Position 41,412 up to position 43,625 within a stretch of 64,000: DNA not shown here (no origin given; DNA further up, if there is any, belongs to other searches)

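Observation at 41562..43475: PseA-like amidotransferase next to fliD and flagellin points to acetamidino-pseudaminic acid on flagellin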

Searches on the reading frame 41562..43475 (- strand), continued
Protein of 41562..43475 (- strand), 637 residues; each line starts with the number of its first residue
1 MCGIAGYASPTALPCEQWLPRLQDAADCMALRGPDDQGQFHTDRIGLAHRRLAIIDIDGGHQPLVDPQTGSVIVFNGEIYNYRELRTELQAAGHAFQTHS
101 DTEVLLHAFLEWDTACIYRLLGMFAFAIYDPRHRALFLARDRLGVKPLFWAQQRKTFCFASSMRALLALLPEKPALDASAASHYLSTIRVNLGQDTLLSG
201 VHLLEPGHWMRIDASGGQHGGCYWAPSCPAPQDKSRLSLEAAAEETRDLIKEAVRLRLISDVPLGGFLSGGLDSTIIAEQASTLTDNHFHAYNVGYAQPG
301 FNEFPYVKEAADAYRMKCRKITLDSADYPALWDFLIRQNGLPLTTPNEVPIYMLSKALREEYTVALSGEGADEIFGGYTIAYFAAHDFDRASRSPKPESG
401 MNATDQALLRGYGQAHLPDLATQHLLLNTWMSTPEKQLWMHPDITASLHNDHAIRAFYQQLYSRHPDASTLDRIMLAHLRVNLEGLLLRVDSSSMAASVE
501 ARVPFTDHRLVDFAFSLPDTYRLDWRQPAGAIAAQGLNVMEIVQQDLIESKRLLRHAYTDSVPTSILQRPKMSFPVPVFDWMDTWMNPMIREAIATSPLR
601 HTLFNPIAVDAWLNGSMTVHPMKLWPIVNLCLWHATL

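Call 14: find_homologous_proteins(query=window:41562-43475:-, max_evalue=1e-10)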
Query window:41562-43475:- (637 aa): 8000 proteins with E <= 1e-10 among 8000 candidates; the best 120 are listed.
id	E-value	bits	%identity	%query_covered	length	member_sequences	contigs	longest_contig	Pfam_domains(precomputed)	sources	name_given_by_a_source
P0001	0.0e+0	1416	95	100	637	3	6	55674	PF00733.28,PF13522.12,PF13537.12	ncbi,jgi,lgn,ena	-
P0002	0.0e+0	1272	85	100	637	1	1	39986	PF00733.28,PF13522.12,PF13537.12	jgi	jgi:asparagine synthase (glutamine-hydrolysing)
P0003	0.0e+0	1027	70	100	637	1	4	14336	PF00733.28,PF13522.12,PF13537.12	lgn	-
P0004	0.0e+0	1023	69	100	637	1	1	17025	PF00733.28,PF13522.12,PF13537.12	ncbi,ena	-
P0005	0.0e+0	1018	67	100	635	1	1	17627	PF00733.28,PF13522.12,PF13537.12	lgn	-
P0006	0.0e+0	1017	69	100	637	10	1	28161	PF00733.28,PF13522.12,PF13537.12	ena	-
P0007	0.0e+0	1016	67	100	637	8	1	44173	PF00733.28,PF13522.12,PF13537.12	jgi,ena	-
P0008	2.0e-298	1009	69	100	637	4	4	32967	PF00733.28,PF13522.12,PF13537.12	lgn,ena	-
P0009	3.4e-297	1005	68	100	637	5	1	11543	PF00733.28,PF13522.12,PF13537.12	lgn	-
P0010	8.1e-297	1004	69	100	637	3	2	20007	PF00733.28,PF13522.12,PF13537.12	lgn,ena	-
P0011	8.4e-297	1004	67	100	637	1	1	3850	PF00733.28,PF13522.12,PF13537.12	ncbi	-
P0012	5.2e-296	1001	69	100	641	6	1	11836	PF00733.28,PF13522.12,PF13537.12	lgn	-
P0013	7.6e-295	998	67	100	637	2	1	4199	PF00733.28,PF13522.12,PF13537.12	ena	-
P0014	2.0e-294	996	67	100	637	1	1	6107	PF00733.28,PF13522.12,PF13537.12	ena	-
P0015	2.0e-294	996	67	100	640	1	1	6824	PF00733.28,PF13522.12,PF13537.12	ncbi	-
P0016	1.2e-290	984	67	100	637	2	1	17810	PF00733.28,PF13522.12,PF13537.12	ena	-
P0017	9.6e-289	977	67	100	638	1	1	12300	PF00733.28,PF13522.12,PF13537.12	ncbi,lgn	-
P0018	1.1e-288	977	66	100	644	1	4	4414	PF00733.28,PF13522.12,PF13537.12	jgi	jgi:asparagine synthase (glutamine-hydrolysing)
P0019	1.6e-288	977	66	100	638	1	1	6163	PF00733.28,PF13522.12,PF13537.12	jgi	jgi:asparagine synthase (glutamine-hydrolysing)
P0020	8.0e-287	971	66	100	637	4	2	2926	PF00733.28,PF13522.12,PF13537.12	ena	-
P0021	2.2e-284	963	66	96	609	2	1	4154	PF00733.28,PF13522.12,PF13537.12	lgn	-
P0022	9.4e-283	958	64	100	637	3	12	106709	PF00733.28,PF13522.12,PF13537.12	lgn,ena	-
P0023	3.8e-274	929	63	100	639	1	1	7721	PF00733.28,PF13522.12,PF13537.12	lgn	-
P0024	7.4e-271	918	63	100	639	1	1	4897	PF00733.28,PF13522.12,PF13537.12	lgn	-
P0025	9.0e-269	911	65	96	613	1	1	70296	PF00733.28,PF13522.12,PF13537.12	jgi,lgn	-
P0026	4.0e-268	909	60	100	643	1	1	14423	PF00733.28,PF13522.12,PF13537.12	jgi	jgi:asparagine synthase (glutamine-hydrolysing)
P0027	1.8e-266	904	62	100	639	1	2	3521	PF00733.28,PF13522.12,PF13537.12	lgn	-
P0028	1.9e-261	887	60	100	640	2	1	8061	PF00733.28,PF13522.12,PF13537.12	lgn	-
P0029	8.8e-259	878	62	95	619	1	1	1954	PF00733.28,PF13522.12,PF13537.12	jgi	jgi:asparagine synthase (glutamine-hydrolysing)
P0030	1.2e-249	848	59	99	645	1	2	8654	PF00733.28,PF13522.12,PF13537.12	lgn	-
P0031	2.1e-249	847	61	100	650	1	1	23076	PF00733.28,PF13522.12,PF13537.12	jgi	jgi:asparagine synthase (glutamine-hydrolysing)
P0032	5.6e-240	816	57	100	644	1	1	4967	PF00733.28,PF13522.12,PF13537.12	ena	-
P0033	3.5e-237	807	57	100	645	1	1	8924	PF00733.28,PF13522.12,PF13537.12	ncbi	-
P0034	1.4e-202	693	67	70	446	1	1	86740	PF00733.28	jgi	-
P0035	1.7e-202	692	52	100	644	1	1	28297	PF00733.28,PF13522.12,PF13537.12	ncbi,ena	-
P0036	6.4e-202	691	53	99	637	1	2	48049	PF00733.28,PF13522.12,PF13537.12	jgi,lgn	jgi:asparagine synthase (glutamine-hydrolysing)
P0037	3.4e-199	682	48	100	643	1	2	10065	PF00733.28,PF13522.12,PF13537.12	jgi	jgi:asparagine synthase (glutamine-hydrolysing)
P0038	2.1e-198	679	52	96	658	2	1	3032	PF00733.28,PF13522.12,PF13537.12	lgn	-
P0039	5.0e-198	678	50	100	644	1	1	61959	PF00733.28,PF13522.12,PF13537.12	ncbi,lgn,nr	ncbi:MAG: asparagine synthase (glutamine-hydrolyzing) [Kiritimatiellae bacterium]|nr:asparagine synt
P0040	4.0e-197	675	53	100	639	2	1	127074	PF00733.28,PF13522.12,PF13537.12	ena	-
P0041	1.2e-196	673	52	100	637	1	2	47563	PF00733.28,PF13522.12,PF13537.12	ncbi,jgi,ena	-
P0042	4.2e-196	671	52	99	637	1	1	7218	PF00733.28,PF13522.12,PF13537.12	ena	-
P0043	1.4e-195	670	50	100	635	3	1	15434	PF00733.28,PF13522.12,PF13537.12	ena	-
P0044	2.6e-195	669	51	100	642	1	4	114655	PF00733.28,PF13522.12,PF13537.12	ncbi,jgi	-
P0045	4.3e-195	668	51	95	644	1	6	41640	PF00733.28,PF13522.12,PF13537.12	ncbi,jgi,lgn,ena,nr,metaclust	ncbi:MAG: asparagine synthase (glutamine-hydrolyzing) [Lentisphaerae bacterium RIFOXYB12_FULL_65_16]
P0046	6.7e-195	667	51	99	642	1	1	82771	PF00733.28,PF13522.12,PF13537.12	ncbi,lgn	-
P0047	1.2e-194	667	50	100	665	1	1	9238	PF00733.28,PF13522.12,PF13537.12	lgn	-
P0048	1.0e-193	663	51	100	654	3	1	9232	PF00733.28,PF13522.12,PF13537.12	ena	-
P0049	1.3e-193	663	50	100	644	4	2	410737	PF00733.28,PF13522.12,PF13537.12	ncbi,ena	-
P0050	2.0e-192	659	50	100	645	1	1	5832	PF00733.28,PF13522.12,PF13537.12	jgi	jgi:asparagine synthase (glutamine-hydrolysing)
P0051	2.6e-192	659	50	100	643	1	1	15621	PF00733.28,PF13522.12,PF13537.12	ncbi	-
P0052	5.3e-192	658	49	100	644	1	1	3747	PF00733.28,PF13522.12,PF13537.12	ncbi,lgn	-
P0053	2.1e-191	656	49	100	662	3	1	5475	PF00733.28,PF13522.12,PF13537.12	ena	-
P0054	9.8e-191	654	50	100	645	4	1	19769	PF00733.28,PF13522.12,PF13537.12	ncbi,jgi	jgi:asparagine synthase (glutamine-hydrolysing)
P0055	1.1e-190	653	49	100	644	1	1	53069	PF00733.28,PF13522.12,PF13537.12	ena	-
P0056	1.7e-190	653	50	100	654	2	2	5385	PF00733.28,PF13522.12,PF13537.12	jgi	jgi:asparagine synthase (glutamine-hydrolysing)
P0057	4.0e-190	652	49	96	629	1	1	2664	PF00733.28,PF13522.12,PF13537.12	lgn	-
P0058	4.0e-190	652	50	100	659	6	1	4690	PF00733.28,PF13522.12,PF13537.12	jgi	jgi:asparagine synthase (glutamine-hydrolysing)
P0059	1.5e-189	650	49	99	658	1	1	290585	PF00733.28,PF13522.12,PF13537.12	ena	-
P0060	2.2e-189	649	48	100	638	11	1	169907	PF00733.28,PF13522.12,PF13537.12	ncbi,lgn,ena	-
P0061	2.4e-189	649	50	100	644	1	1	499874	PF00733.28,PF13522.12,PF13537.12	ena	-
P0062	3.8e-189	648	50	100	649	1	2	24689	PF00733.28,PF13522.12,PF13537.12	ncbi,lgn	-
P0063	4.0e-189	648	50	100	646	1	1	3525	PF00733.28,PF13522.12,PF13537.12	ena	-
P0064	4.7e-189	648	48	100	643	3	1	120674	PF00733.28,PF13522.12,PF13537.12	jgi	-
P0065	7.2e-189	647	50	97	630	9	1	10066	PF00733.28,PF13522.12,PF13537.12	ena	-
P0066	7.9e-189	647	48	100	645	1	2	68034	PF00733.28,PF13522.12,PF13537.12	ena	-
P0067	1.1e-188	647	49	100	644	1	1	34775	PF00733.28,PF13522.12,PF13537.12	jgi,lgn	jgi:asparagine synthase (glutamine-hydrolysing)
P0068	6.6e-188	644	49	100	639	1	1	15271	PF00733.28,PF13522.12,PF13537.12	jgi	jgi:asparagine synthase (glutamine-hydrolysing)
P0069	3.1e-187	642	47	100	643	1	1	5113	PF00733.28,PF13522.12,PF13537.12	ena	-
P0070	1.1e-186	640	50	96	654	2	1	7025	PF00733.28,PF13522.12,PF13537.12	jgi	-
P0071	1.2e-186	640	49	100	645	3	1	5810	PF00733.28,PF13522.12,PF13537.12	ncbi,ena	-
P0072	1.4e-184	633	46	100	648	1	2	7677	PF00733.28,PF13522.12,PF13537.12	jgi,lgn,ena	-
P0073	7.6e-184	631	49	99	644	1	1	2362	PF00733.28,PF13522.12,PF13537.12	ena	-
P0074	1.4e-183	630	48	100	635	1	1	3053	PF00733.28,PF13522.12,PF13537.12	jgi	jgi:asparagine synthase (glutamine-hydrolysing)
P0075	4.6e-183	628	48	100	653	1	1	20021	PF00733.28,PF13522.12,PF13537.12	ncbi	-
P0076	1.6e-182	626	47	99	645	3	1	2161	PF00733.28,PF13522.12,PF13537.12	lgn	-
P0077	3.3e-182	625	48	100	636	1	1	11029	PF00733.28,PF13522.12,PF13537.12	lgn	-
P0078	1.1e-181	624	48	100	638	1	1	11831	PF00733.28,PF13522.12,PF13537.12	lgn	-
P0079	4.9e-181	622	48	100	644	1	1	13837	PF00733.28,PF13522.12,PF13537.12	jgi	-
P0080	6.5e-181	621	48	100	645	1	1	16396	PF00733.28,PF13522.12,PF13537.12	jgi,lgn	jgi:asparagine synthase (glutamine-hydrolysing)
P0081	7.4e-181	621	50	96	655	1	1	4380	PF00733.28,PF13522.12,PF13537.12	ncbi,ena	-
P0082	1.1e-180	620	47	99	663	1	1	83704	PF00733.28,PF13522.12,PF13537.12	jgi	jgi:asparagine synthase (glutamine-hydrolysing)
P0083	1.3e-180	620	49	95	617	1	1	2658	PF00733.28,PF13522.12,PF13537.12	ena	-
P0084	1.8e-180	620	48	95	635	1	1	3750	PF12481.14,PF00733.28,PF13522.12,PF13537.12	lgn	-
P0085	2.8e-180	619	47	100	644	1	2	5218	PF00733.28,PF13522.12,PF13537.12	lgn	-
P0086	1.6e-179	617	47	99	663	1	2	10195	PF00733.28,PF13522.12,PF13537.12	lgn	-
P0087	2.3e-179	616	45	100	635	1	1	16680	PF00733.28,PF13522.12,PF13537.12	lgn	-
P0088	3.3e-179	615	46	100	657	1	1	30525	PF00733.28,PF13522.12,PF13537.12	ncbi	-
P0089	7.3e-179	614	47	100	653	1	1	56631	PF00733.28,PF13522.12,PF13537.12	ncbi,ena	-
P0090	1.1e-178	614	48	100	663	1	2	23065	PF00733.28,PF13522.12,PF13537.12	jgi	-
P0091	5.8e-178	611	46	99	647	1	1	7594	PF00733.28,PF13522.12,PF13537.12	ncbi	-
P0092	6.1e-178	611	46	100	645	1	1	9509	PF00733.28,PF13522.12,PF13537.12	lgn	-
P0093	1.1e-177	610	47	100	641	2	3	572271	PF00733.28,PF13522.12,PF13537.12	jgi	jgi:asparagine synthase (glutamine-hydrolysing)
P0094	1.2e-177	610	47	100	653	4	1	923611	PF00733.28,PF13522.12,PF13537.12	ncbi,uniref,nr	ncbi:asparagine synthase (glutamine-hydrolyzing) [Pontiella agarivorans]|uniref:asparagine synthase 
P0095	3.0e-177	609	46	100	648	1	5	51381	PF00733.28,PF13522.12,PF13537.12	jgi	jgi:asparagine synthase (glutamine-hydrolysing)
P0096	4.3e-177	609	47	100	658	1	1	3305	PF00733.28,PF13522.12,PF13537.12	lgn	-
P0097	4.8e-177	608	47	95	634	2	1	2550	PF00733.28,PF13522.12,PF13537.12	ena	-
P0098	5.4e-177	608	47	100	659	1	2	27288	PF00733.28,PF13522.12,PF13537.12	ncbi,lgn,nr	ncbi:MAG: asparagine synthase (glutamine-hydrolyzing) [Pontiellaceae bacterium]|nr:asparagine syntha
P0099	6.8e-177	608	47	95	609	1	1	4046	PF00733.28,PF13522.12,PF13537.12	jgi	jgi:asparagine synthase (glutamine-hydrolysing)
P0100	1.2e-176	607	46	100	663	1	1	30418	PF00733.28,PF13522.12,PF13537.12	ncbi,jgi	-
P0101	2.0e-176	606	47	100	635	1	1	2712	PF00733.28,PF13522.12,PF13537.12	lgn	-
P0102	2.9e-176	606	45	99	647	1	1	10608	PF00733.28,PF13522.12,PF13537.12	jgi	jgi:asparagine synthase (glutamine-hydrolysing)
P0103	4.5e-176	605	48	95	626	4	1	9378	PF00733.28,PF13522.12,PF13537.12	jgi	jgi:asparagine synthase (glutamine-hydrolysing)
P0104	7.9e-176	604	48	100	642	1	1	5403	PF00733.28,PF13522.12,PF13537.12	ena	-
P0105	2.2e-175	603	47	99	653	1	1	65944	PF00733.28,PF13522.12,PF13537.12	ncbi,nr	ncbi:asparagine synthase (glutamine-hydrolyzing) [Pontiellaceae bacterium B1224]|nr:asparagine synth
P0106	5.0e-175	602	47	100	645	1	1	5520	PF00733.28,PF13522.12,PF13537.12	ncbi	-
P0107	8.5e-175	601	46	100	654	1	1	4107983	PF00733.28,PF13522.12,PF13537.12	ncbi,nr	ncbi:asparagine synthase (glutamine-hydrolyzing) [Verrucomicrobia bacterium S94]|nr:asparagine synth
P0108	2.1e-174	600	45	100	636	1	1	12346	PF00733.28,PF13522.12,PF13537.12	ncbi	-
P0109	1.4e-173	597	45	95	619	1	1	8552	PF00733.28,PF13522.12,PF13537.12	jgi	-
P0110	6.4e-173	595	46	99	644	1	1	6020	PF00733.28,PF13522.12,PF13537.12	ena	-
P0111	1.4e-172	594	47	95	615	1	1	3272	PF00733.28,PF13522.12,PF13537.12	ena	-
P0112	2.1e-172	593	46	100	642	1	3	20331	PF00733.28,PF13522.12,PF13537.12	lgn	-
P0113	5.1e-172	592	47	100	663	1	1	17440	PF00733.28,PF13522.12,PF13537.12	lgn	-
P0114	7.3e-172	591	45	99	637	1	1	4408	PF00733.28,PF13522.12,PF13537.12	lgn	-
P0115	4.1e-171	589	47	100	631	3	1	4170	PF00733.28,PF13522.12,PF13537.12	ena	-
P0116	4.1e-171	589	46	100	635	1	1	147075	PF00733.28,PF13522.12,PF13537.12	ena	-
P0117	4.8e-171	589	45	100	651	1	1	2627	PF00733.28,PF13522.12,PF13537.12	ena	-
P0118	3.9e-170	586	47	100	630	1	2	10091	PF00733.28,PF13522.12,PF13537.12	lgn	-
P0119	1.6e-169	583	46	99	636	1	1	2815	PF00733.28,PF13522.12,PF13537.12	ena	-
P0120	2.5e-169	583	44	100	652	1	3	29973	PF00733.28,PF13522.12,PF13537.12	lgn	-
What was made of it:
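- Sources name its homologues asparagine synthase (call 14).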

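Call 15: find_encoding_contigs(protein=P0002, flank=10000, max_places=2)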
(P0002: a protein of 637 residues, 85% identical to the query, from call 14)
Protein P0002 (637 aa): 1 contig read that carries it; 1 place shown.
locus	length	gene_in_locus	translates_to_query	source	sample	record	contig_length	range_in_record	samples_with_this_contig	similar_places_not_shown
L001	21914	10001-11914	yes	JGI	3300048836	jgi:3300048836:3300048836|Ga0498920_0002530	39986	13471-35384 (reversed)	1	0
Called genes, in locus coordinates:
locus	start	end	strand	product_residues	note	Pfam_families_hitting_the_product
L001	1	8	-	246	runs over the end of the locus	PF22692:LlgE_F_G_D1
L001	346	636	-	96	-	-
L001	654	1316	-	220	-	-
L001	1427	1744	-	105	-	-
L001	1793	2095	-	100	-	-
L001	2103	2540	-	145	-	PF02561:FliS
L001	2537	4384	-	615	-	PF01973:MptE-like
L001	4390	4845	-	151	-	-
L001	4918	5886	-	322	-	PF00669:Flagellin_N, PF00700:Flagellin_C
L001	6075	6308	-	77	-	PF02599:CsrA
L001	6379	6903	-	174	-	PF02623:FliW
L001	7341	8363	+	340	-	PF00669:Flagellin_N, PF00700:Flagellin_C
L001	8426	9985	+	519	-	PF02465:FliD_N, PF07195:FliD_C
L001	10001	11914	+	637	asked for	PF13522:GATase_6, PF13537:GATase_7, PF00733:Asn_synthase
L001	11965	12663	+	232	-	PF13581:HATPase_c_2, PF02518:HATPase_c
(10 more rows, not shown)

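Call 16: find_encoding_contigs(protein=P0007, flank=10000, max_places=2)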
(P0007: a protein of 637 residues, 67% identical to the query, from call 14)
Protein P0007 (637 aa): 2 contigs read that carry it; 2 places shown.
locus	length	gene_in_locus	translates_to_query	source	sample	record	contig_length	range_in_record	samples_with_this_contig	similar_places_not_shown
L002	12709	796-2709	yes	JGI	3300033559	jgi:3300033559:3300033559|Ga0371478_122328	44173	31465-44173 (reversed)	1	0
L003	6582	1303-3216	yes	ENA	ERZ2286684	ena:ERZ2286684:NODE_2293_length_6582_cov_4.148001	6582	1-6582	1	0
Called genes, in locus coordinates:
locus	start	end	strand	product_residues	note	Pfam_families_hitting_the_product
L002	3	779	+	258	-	?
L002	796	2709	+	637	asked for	PF13522:GATase_6, PF13537:GATase_7, PF00733:Asn_synthase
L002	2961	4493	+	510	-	PF00171:Aldedh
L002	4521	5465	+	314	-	PF00701:DHDPS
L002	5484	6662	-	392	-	PF04230:PS_pyruv_trans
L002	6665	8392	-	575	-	PF01073:3Beta_HSD, PF01370:Epimerase, PF04321:RmlD_sub_bind, PF05368:NmrA, PF13460:NAD_binding_10, PF16363:GDP_Man_Dehyd, PF08241:Methyltransf_11, PF13649:Methyltransf_25, +3 more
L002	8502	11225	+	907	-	-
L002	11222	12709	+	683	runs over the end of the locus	-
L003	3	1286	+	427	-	?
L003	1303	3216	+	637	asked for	PF13522:GATase_6, PF13537:GATase_7, PF00733:Asn_synthase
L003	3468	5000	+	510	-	PF00171:Aldedh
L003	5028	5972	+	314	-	PF00701:DHDPS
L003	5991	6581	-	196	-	PF04230:PS_pyruv_trans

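Call 17: find_encoding_contigs(protein=P0022, flank=10000, max_places=2)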
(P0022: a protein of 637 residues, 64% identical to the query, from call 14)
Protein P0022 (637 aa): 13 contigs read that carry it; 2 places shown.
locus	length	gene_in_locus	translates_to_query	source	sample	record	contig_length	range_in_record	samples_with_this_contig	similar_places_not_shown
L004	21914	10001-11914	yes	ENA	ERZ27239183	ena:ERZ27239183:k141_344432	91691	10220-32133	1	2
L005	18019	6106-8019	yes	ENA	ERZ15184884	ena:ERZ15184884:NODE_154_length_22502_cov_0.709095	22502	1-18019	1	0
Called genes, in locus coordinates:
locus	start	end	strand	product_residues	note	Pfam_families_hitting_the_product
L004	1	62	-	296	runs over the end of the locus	PF22692:LlgE_F_G_D1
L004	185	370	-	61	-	-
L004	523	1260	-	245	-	-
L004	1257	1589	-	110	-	-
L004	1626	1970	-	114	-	-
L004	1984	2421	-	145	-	PF02561:FliS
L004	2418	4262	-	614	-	PF01973:MptE-like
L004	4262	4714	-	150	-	-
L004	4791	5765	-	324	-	PF00669:Flagellin_N, PF00700:Flagellin_C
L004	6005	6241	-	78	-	PF02599:CsrA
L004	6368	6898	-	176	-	PF02623:FliW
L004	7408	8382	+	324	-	PF00669:Flagellin_N, PF00700:Flagellin_C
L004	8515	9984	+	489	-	PF02465:FliD_N, PF07195:FliD_C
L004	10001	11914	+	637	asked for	PF13522:GATase_6, PF13537:GATase_7, PF00733:Asn_synthase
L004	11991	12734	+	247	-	PF00005:ABC_tran, PF13304:AAA_21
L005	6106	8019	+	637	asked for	PF13522:GATase_6, PF13537:GATase_7, PF00733:Asn_synthase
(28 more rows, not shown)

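Call 18: find_encoding_contigs(protein=P0049, flank=8000, max_places=1)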
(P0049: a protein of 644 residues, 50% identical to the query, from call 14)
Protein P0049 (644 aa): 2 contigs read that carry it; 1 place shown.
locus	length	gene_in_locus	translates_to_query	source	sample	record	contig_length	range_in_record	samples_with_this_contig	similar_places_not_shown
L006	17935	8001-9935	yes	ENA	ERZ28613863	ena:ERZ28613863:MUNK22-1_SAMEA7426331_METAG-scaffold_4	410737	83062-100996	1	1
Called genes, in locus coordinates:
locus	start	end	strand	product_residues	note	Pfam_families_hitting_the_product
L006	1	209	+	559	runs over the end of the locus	PF13692:Glyco_trans_1_4 (weak), PF00534:Glycos_transf_1 (weak)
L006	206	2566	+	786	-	PF01973:MptE-like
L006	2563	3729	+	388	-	PF13524:Glyco_trans_1_2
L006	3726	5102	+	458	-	PF13524:Glyco_trans_1_2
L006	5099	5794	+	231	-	PF02348:CTP_transf_3, PF12804:NTP_transf_3 (weak)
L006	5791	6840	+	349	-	PF03102:NeuB, PF08666:SAF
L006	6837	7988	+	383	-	PF02350:Epimerase_2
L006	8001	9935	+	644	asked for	PF13522:GATase_6, PF13537:GATase_7, PF00733:Asn_synthase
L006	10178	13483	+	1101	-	PF00072:Response_reg, PF13426:PAS_9, PF00989:PAS (weak), PF08448:PAS_4 (weak), PF08447:PAS_3, PF01590:GAF, PF13185:GAF_2, PF02518:HATPase_c, +2 more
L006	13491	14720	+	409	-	PF00072:Response_reg, PF08668:HDOD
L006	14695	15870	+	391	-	PF00072:Response_reg, PF13487:HD_5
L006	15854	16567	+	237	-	PF00072:Response_reg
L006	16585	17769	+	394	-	PF13524:Glyco_trans_1_2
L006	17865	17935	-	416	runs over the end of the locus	-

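Call 19: find_encoding_contigs(protein=P0094, flank=8000, max_places=1)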
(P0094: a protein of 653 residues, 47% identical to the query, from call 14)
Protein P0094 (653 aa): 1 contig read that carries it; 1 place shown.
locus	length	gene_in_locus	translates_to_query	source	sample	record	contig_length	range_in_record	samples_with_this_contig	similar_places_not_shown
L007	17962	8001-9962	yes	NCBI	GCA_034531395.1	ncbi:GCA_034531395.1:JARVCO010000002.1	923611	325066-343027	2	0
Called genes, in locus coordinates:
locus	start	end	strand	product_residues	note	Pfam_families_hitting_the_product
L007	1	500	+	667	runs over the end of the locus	PF00512:HisKA, PF02518:HATPase_c, PF00072:Response_reg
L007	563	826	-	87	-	-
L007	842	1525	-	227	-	-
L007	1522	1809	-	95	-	-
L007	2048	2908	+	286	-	PF00669:Flagellin_N, PF00700:Flagellin_C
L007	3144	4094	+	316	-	PF00669:Flagellin_N, PF00700:Flagellin_C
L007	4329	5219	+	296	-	PF00669:Flagellin_N, PF00700:Flagellin_C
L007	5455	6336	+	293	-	PF00669:Flagellin_N, PF00700:Flagellin_C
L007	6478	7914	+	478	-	PF02465:FliD_N, PF07195:FliD_C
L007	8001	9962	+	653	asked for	PF13522:GATase_6, PF13537:GATase_7, PF00733:Asn_synthase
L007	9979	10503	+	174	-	PF02623:FliW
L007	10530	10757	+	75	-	PF02599:CsrA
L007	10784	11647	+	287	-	PF00669:Flagellin_N, PF00700:Flagellin_C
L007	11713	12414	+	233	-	-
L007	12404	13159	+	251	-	PF00072:Response_reg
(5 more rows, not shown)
